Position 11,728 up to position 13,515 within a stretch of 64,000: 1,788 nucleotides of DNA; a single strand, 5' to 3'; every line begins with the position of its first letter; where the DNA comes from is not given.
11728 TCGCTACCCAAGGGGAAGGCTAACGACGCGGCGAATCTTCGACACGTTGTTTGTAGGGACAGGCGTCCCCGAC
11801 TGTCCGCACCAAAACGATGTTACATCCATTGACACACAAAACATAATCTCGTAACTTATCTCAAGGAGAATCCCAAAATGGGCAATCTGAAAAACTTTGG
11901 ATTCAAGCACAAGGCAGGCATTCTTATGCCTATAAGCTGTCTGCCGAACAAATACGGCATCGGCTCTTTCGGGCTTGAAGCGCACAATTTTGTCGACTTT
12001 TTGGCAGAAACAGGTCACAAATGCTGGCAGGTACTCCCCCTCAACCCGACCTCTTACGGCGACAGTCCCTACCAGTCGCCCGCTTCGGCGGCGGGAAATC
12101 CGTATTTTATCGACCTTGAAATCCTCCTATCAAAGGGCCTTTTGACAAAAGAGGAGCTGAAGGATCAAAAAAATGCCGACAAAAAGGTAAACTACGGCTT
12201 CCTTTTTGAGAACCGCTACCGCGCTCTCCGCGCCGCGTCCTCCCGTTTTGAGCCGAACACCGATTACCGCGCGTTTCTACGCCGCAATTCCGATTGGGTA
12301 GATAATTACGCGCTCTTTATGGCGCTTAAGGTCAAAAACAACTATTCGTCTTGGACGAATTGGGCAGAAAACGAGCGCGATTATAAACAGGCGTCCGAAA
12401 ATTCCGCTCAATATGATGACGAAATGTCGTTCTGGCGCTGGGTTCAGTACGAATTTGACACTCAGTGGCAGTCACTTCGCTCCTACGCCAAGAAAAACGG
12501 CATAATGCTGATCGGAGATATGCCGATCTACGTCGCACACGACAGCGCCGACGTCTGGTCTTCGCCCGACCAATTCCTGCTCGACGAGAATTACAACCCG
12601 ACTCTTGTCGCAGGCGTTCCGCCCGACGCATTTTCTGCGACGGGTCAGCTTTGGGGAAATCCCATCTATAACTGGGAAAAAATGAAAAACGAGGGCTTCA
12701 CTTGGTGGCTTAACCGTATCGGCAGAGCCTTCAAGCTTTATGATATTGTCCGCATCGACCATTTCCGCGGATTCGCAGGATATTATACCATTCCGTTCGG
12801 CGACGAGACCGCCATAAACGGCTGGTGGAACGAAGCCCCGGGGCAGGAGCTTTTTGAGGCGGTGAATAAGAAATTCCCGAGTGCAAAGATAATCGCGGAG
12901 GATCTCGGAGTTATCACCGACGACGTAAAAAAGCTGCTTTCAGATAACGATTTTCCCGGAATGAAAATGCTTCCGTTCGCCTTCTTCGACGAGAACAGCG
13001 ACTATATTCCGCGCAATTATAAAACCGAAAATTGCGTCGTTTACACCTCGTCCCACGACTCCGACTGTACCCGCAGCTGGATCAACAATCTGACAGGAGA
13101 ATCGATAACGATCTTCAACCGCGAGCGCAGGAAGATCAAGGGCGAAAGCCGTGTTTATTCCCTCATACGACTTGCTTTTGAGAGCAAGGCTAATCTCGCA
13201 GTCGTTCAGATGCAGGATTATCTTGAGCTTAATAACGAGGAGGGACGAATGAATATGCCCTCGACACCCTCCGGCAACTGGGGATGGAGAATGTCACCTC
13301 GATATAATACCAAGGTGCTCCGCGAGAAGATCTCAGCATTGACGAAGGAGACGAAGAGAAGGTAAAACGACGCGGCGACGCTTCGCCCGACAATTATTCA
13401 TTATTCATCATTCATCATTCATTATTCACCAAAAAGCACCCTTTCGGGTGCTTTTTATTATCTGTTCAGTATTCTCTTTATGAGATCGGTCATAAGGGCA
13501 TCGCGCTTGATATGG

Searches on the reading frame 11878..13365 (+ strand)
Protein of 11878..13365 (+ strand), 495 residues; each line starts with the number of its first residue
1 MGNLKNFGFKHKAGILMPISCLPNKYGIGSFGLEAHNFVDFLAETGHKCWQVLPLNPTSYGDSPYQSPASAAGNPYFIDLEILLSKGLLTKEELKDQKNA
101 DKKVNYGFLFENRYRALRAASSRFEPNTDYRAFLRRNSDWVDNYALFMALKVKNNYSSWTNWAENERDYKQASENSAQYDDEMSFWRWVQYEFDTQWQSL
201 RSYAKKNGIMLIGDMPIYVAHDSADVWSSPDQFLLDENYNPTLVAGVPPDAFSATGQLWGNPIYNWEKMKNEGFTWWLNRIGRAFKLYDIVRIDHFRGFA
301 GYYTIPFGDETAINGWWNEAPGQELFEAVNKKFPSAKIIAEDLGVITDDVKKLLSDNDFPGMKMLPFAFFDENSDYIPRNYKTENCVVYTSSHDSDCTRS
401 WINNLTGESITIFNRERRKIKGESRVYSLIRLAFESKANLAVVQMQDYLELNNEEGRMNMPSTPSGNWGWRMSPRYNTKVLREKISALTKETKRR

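Call 9: find_encoding_contigs(protein=window:11878-13365:+, flank=10000, max_places=6)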
Protein window:11878-13365:+ (495 aa): no gene with exactly this product is on record in the collection.
